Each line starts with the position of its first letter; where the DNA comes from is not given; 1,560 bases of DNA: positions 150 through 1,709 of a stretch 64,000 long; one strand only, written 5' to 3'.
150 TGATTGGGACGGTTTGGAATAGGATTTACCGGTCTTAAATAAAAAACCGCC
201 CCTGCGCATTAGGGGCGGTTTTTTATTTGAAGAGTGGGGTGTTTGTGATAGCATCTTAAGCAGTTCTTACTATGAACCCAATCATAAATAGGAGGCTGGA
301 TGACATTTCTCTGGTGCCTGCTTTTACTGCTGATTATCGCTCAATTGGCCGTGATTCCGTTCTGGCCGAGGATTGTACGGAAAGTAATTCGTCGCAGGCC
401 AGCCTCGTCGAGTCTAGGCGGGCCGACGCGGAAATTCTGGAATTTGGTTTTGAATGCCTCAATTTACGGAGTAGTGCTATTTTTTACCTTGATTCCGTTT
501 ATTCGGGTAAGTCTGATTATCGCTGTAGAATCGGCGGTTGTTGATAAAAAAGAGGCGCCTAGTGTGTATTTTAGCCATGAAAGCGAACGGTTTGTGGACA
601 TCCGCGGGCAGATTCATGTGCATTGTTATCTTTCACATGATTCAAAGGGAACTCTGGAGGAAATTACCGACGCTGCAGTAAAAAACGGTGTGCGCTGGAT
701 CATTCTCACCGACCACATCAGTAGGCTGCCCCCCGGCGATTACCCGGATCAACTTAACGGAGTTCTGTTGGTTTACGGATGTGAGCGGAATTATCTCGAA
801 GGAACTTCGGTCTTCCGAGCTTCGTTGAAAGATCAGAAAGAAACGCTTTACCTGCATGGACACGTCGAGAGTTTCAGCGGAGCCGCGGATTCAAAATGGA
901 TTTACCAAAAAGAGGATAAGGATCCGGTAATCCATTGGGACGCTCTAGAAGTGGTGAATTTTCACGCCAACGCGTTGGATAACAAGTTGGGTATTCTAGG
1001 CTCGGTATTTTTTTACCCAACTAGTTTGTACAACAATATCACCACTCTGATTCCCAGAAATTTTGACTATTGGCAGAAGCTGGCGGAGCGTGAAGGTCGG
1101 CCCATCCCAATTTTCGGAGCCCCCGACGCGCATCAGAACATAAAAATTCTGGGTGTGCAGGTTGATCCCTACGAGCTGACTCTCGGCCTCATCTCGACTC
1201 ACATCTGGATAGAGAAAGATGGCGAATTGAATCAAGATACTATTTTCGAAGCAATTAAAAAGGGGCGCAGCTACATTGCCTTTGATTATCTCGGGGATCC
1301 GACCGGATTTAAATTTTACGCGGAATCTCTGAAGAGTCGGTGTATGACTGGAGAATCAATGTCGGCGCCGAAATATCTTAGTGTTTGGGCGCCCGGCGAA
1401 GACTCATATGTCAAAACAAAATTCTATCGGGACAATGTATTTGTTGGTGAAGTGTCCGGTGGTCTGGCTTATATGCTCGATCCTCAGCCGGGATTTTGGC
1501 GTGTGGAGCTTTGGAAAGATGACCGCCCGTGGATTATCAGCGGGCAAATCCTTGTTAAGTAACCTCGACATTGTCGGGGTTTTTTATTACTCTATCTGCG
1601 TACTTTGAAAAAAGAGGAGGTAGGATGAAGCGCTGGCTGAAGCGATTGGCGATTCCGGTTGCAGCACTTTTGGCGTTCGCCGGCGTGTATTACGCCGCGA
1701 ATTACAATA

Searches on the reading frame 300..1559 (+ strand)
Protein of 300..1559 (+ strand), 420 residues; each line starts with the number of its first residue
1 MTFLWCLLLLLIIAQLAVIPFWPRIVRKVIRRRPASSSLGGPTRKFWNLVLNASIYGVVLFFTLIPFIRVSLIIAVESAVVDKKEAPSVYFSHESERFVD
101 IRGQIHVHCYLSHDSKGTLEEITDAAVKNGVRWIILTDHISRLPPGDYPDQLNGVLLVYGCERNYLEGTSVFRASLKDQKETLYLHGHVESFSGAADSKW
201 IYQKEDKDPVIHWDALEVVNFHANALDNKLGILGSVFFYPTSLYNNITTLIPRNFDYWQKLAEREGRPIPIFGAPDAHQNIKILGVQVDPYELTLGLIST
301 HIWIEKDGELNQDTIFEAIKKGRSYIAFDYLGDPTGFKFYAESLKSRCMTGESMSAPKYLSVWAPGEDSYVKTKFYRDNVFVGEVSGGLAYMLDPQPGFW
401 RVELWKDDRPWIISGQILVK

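Call 3: search_protein_families(library=pfam, proteins=[window:300-1559:+], max_evalue=0.1)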
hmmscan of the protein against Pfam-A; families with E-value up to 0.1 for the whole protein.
window:300-1559:+ (420 aa): 1 family
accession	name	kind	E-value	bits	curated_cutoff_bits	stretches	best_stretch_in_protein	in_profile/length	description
PF02811.25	PHP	-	7.2e-06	26.9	26.4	1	105-217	2-112/164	PHP domain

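Call 20: search_solved_structures(query=window:300-1559:+, max_evalue=1, show_alignments=1)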
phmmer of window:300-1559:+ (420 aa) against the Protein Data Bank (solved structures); distinct sequences matched with E-value up to 1: 9.
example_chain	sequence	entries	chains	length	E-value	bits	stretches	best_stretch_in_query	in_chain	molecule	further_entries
4qft_A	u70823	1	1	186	0.055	15.3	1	253-334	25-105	COP9 signalosome complex subunit 6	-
4r14_A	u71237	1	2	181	0.075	14.9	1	254-334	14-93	COP9 signalosome complex subunit 6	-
6r7f_F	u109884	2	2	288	0.16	13.8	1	253-334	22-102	COP9 signalosome complex subunit 6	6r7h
3b0x_A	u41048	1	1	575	0.16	13.8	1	100-149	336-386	DNA polymerase beta family (X family)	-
3b0y_A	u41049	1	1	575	0.16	13.8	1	100-149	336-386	DNA polymerase beta family (X family)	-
3au2_A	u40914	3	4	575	0.16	13.8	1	100-149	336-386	DNA polymerase beta family (X family)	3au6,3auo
6r6h_F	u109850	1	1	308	0.17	13.7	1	253-334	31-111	COP9 signalosome complex subunit 6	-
6r7i_F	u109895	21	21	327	0.19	13.5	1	253-334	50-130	COP9 signalosome complex subunit 6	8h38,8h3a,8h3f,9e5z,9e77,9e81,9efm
4d10_F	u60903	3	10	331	0.2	13.5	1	253-334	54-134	COP9 SIGNALOSOME COMPLEX SUBUNIT 6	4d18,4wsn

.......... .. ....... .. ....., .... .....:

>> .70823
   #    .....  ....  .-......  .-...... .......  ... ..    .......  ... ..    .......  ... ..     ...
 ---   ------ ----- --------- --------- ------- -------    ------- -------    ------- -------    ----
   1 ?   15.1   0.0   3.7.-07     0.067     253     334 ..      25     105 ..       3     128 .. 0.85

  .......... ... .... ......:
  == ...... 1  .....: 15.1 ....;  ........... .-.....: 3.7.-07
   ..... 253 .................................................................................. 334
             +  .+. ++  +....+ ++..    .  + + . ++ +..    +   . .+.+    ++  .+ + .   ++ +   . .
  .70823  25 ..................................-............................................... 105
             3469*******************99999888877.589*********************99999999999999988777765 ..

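Call 21: search_protein_families(library=ncbifam, proteins=[window:300-1559:+], max_evalue=0.01)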
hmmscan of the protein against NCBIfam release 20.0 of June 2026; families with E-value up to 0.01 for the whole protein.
window:300-1559:+ (420 aa): 5 families
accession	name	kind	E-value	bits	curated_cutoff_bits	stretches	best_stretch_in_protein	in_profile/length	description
NF038032.1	CehA_McbA_metalo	domain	6.5e-11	42.2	80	1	248-355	150-235/315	CehA/McbA family metallohydrolase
NF006375.0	PRK08609.1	equivalog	0.00028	19.6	426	1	90-140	324-373/571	DNA polymerase/3'-5' exonuclease PolX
NF005928.0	PRK07945.1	equivalog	0.0004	19.9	250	1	99-143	96-139/337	PHP domain-containing protein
TIGR01856.1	hisJ_fam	subfamily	0.0009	19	90.2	1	105-153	3-49/252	histidinol-phosphatase HisJ family protein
NF006702.0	PRK09248.1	domain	0.0021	17.6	264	1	104-164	6-76/246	PHP domain-containing protein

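Call 57: find_homologous_proteins(query=window:300-1559:+, max_evalue=0.001)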
Query window:300-1559:+ (420 aa): 104 proteins with E <= 0.001 among 4900 candidates.
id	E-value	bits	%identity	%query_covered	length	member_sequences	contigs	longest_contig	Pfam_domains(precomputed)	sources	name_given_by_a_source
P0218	6.5e-290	979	100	100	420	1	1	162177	PF02811.27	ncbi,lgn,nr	ncbi:MAG: hypothetical protein Q7S83_00510 [bacterium]|nr:hypothetical protein [bacterium]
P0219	2.2e-182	625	67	95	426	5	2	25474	PF02811.27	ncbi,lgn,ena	ncbi:MAG: PHP domain-containing protein [Patescibacteria group bacterium]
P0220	2.3e-174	598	72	84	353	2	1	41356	PF02811.27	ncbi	-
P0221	2.0e-168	579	62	95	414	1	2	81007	PF02811.27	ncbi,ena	-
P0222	2.4e-167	575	60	100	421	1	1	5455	PF02811.27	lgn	-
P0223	6.7e-153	528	56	100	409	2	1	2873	PF02811.27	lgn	-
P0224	2.6e-139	483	53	100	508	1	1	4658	-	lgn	-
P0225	6.2e-138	478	77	62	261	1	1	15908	-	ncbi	ncbi:MAG: putative PHP family metal-dependent phosphoesterase, partial [Parcubacteria group bacteriu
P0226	2.3e-123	430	52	97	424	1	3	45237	PF02811.27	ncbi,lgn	-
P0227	2.7e-123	430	49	100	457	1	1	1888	-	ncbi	-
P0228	8.4e-120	418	48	100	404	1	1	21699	PF02811.27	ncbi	-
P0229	5.2e-119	416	49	100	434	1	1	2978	-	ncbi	-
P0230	4.6e-118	413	50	90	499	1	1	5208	-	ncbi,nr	ncbi:MAG: hypothetical protein Q8L24_02090 [bacterium]|nr:hypothetical protein [bacterium]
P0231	1.6e-110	388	49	87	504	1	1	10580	PF02811.27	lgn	-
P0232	3.1e-104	367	44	100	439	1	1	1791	-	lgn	-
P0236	7.0e-100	353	46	95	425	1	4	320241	-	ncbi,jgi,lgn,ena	-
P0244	4.4e-88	314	47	77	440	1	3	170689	PF02811.27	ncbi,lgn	-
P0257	1.5e-63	233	37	86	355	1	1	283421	PF02811.27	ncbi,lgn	-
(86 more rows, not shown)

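Call 58: find_encoding_contigs(protein=P0236, flank=5000, max_places=1)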
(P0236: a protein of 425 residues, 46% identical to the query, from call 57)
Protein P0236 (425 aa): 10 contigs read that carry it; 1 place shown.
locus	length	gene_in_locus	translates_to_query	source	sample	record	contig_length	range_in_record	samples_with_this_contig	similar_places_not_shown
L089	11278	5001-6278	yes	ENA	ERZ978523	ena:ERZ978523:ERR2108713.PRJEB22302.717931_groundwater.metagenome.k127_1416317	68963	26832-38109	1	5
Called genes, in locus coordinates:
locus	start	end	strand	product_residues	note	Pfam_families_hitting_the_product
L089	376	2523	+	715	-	PF17191:RecG_wedge, PF01336:tRNA_anti-codon (weak), PF00270:DEAD, PF04851:ResIII, PF00271:Helicase_C, PF19833:RecG_dom3_C (weak)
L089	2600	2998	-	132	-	PF07681:DoxX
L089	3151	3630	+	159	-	PF18931:DUF5680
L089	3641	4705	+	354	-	PF00814:TsaD, PF22521:HypF_C_2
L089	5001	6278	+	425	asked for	-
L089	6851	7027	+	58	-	PF03779:SPW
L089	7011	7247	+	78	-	PF00462:Glutaredoxin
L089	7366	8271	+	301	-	PF01134:GIDA (faint), PF07992:Pyr_redox_2, PF13738:Pyr_redox_3, PF00070:Pyr_redox (faint), PF03486:HI0933_like (faint)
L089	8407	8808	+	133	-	-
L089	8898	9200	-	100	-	-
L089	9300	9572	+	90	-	-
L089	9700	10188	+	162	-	-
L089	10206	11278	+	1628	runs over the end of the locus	PF00932:LTD, PF22352:K319L-like_PKD (faint), PF00932:LTD (weak), PF00801:PKD, PF18911:PKD_4, PF00932:LTD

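Call 59: find_encoding_contigs(protein=P0244, flank=5000, max_places=1)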
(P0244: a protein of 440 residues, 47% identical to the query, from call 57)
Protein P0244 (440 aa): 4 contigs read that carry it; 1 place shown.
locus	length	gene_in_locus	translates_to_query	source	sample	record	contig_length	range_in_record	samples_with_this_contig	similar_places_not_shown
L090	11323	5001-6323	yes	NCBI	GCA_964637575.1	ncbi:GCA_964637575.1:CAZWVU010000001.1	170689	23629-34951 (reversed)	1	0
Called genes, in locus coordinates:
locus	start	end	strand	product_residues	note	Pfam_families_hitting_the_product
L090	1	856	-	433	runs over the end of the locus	PF01943:Polysacc_synt, PF13440:Polysacc_synt_3, PF01554:MatE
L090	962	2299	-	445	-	PF02397:Bac_transf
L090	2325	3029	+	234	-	PF13098:Thioredoxin_2 (weak), PF13462:Thioredoxin_4, PF01323:DSBA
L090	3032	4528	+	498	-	PF01743:PolyA_pol, PF12627:PolyA_pol_RNAbd, PF01966:HD (weak), PF13735:tRNA_NucTran2_2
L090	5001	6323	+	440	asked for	PF02811:PHP (weak)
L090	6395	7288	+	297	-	PF02517:Rce1-like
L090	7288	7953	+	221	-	PF02517:Rce1-like (weak)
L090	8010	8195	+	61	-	PF03779:SPW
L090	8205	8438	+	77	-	PF00462:Glutaredoxin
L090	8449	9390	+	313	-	PF00890:FAD_binding_2 (faint), PF01134:GIDA (faint), PF01266:DAO (faint), PF03486:HI0933_like (faint), PF07992:Pyr_redox_2, PF12831:FAD_oxidored (weak), PF13738:Pyr_redox_3, PF00070:Pyr_redox (weak)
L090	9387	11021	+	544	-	PF01565:FAD_binding_4, PF02913:FAD-oxidase_C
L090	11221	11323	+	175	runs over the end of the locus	PF02245:Pur_DNA_glyco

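Call 60: find_encoding_contigs(protein=P0257, flank=5000, max_places=1)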
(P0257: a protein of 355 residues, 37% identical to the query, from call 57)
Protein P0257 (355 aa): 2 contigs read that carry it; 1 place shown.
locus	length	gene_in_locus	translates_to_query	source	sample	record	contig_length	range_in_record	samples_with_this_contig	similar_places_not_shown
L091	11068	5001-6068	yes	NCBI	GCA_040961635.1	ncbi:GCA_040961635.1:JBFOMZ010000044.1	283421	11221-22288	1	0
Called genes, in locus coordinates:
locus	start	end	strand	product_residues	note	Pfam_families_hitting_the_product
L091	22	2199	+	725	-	PF08279:HTH_11 (faint)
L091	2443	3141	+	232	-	PF01135:PCMT, PF02353:CMAS (faint), PF08704:GCD14 (weak), PF13847:Methyltransf_31, PF13649:Methyltransf_25 (weak)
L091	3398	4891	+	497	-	PF07724:AAA_2, PF07728:AAA_5 (faint), PF07724:AAA_2, PF10431:ClpB_D2-small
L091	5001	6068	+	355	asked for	PF02811:PHP (weak)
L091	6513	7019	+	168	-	PF00466:Ribosomal_L10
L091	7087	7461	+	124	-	PF16320:Ribosomal_L12_N, PF00542:Ribosomal_L12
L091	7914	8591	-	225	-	-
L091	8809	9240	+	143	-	PF02381:MraZ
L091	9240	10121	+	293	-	PF01795:Methyltransf_5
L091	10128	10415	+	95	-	-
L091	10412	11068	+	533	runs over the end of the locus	PF03717:PBP_dimer, PF00905:Transpeptidase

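Call 66: search_solved_structures(query=A3, max_evalue=0.1, show_alignments=1)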
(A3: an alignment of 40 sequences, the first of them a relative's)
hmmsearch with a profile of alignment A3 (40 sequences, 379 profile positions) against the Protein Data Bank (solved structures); distinct sequences matched with E-value up to 0.1: 8.
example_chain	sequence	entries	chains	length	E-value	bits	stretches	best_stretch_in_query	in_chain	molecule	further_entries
9qpc_A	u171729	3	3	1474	7.5e-07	31.6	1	69-140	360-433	DNA polymerase III PolC-type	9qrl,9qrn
3b0y_A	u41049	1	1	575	2.1e-05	26.8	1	63-112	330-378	DNA polymerase beta family (X family)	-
3au2_A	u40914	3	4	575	2.1e-05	26.8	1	63-112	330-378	DNA polymerase beta family (X family)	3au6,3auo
3b0x_A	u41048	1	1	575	2.1e-05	26.8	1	63-112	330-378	DNA polymerase beta family (X family)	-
3f2b_A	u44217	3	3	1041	0.00034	22.8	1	65-140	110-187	DNA-directed DNA polymerase III alpha chain | GEOBACILLUS KAUSTOPHILUS DNA POLC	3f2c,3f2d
1m65_A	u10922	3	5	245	0.0008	21.6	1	73-134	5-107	Hypothetical protein ycdX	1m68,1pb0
3e38_A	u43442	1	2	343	0.0035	19.5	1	61-168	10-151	two-domain protein containing predicted PHP-like metal-dependent phosphoesterase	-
2anu_A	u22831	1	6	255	0.014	17.5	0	73-113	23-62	hypothetical protein TM0559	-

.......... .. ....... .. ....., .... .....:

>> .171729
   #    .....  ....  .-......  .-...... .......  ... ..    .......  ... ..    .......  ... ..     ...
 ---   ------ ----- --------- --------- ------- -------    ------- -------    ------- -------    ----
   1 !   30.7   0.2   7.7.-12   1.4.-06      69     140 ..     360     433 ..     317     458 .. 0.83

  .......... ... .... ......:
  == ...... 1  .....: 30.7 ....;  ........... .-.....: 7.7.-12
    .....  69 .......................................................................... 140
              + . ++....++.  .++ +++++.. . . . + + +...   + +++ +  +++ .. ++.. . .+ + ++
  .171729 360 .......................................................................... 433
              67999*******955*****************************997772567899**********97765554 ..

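Call 70: predict_structure(alignment_id=A3)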
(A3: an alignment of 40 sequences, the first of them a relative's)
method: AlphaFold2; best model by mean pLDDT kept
length: 420 residues; sequences in the alignment: 40
mean_pLDDT: 91.2   pTM: 0.89
mean pLDDT of the five models: 91.2, 90.7, 90.5, 90.3, 89.8
residues with pLDDT >= 90: 331; 70-90: 58; 50-70: 31; < 50: 0
segments of 3 or more residues with pLDDT < 50: none
pLDDT, mean of each block of 10 residues (from residue 1): 95 93 84 60 72 88 96 95 65 72 97 97 96 98 96 98 91 95 94 67 82 94 93 96 94 94 95 95 95 96 95 98 97 93 96 98 85 98 96 98 96 98
secondary structure, 60 per line:
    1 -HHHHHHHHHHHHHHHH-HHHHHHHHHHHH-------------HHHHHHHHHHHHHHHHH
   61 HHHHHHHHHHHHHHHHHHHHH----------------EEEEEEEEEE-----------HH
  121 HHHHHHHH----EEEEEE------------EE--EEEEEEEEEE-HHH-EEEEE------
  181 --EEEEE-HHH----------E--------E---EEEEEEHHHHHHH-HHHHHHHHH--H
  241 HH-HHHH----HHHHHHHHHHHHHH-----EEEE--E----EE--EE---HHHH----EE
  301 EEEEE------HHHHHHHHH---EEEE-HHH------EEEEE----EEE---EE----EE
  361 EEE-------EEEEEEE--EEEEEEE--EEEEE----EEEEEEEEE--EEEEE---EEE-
elements in order: H2-17 H19-30 H44-81 E98-107 H119-128 E133-138 E155-164 E170-174 E183-187 E215-220 H221-227 H229-237 H244-247 H252-265 E271-274 H291-294 E299-305 H312-320 E324-327 E338-342 E347-349 E359-363 E371-377 E380-386 E389-393 E398-406 E409-413 E417-419

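Call 72: fold_search(model_id=the predicted structure, library=pdb)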
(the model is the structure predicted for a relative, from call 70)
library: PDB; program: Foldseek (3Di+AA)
matches with E <= 10: 1078; with E <= 0.001: 4
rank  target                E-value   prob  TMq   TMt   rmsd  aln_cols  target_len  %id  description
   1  2anu_C                3.7e-06  1.00  0.30  0.54   7.1       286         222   15  Crystal structure of Predicted metal-dependent phosphoesterase (PHP family) (tm0559) from THERMOTOGA MARITIMA at 2.40  (released 2005-10-18)
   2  2anu_B                9.7e-06  1.00  0.31  0.56   5.6       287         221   15  Crystal structure of Predicted metal-dependent phosphoesterase (PHP family) (tm0559) from THERMOTOGA MARITIMA at 2.40  (released 2005-10-18)
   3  2anu_D                1.3e-05  1.00  0.31  0.56   5.9       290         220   15  Crystal structure of Predicted metal-dependent phosphoesterase (PHP family) (tm0559) from THERMOTOGA MARITIMA at 2.40  (released 2005-10-18)
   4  7rty_A                1.4e-04  1.00  0.26  0.42   7.3       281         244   15  Crystal Structure of PsfC from Pseudomonas syringae PB-5123 (released 2021-09-15)
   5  3tp4_A                3.0e-03  0.54  0.15  0.14  19.2       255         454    9  Crystal Structure of engineered protein at the resolution 1.98A, Northeast Structural Genomics Consortium Target OR128 (released 2011-10-05)
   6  6oe6_B                3.6e-03  1.00  0.16  0.51   4.8       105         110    8  Structure of a Uncharacterized protein from Leptospira interrogans serogroup Icterohaemorrhagiae serovar Copenhageni ( (released 2019-04-17)
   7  3tp4_B                5.0e-03  0.51  0.15  0.14  19.2       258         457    9  Crystal Structure of engineered protein at the resolution 1.98A, Northeast Structural Genomics Consortium Target OR128 (released 2011-10-05)
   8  3sgj_C                5.3e-03  0.91  0.15  0.33  10.2       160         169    8  Unique carbohydrate-carbohydrate interactions are required for high affinity binding between FcgIII and antibodies lac (released 2011-08-03)
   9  5x73                  7.1e-03  0.87  0.13  0.28   6.7       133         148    9  The crystal Structure PDE delta in complex with R-p9 (released 2017-10-04)
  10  5gni_B                7.5e-03  0.98  0.13  0.24   4.8        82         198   15  The crystal structure of PECAM-1 IgL1-2 trans-homophilic dimer (released 2016-12-21)
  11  7qjk_BBB              7.9e-03  0.91  0.14  0.32   6.0       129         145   11  Crystal structure of PDE6D in complex with Compound-2 (released 2022-01-26)
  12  3k0w                  1.0e-02  0.98  0.15  0.29   4.2        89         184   12  Crystal structure of the tandem IG-like C2-type 2 domains of the human mucosa-associated lymphoid tissue lymphoma transl (released 2009-10-27)
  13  3bfo_A                1.0e-02  0.97  0.14  0.49   5.2        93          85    8  Crystal structure of Ig-like C2-type 2 domain of the human Mucosa-associated lymphoid tissue lymphoma translocation pr (released 2007-12-11)
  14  3art                  1.1e-02  0.94  0.13  0.10   6.9       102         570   11  Crystal Structure Analysis of Chitinase A from Vibrio harveyi with novel inhibitors - W275G mutant complex structure wit (released 2011-04-20)
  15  7qjk_AAA              1.1e-02  0.84  0.13  0.29   6.7       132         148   11  Crystal structure of PDE6D in complex with Compound-2 (released 2022-01-26)
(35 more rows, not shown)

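Call 77: search_protein_families(library=padloc, proteins=[window:300-1559:+], max_evalue=0.01)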
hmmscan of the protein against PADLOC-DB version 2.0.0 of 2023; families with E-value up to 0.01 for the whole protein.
window:300-1559:+ (420 aa): 0 families

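Call 78: search_protein_families(library=phrogs, proteins=[window:300-1559:+], max_evalue=0.001)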
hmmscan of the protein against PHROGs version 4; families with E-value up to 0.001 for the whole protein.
window:300-1559:+ (420 aa): 0 families
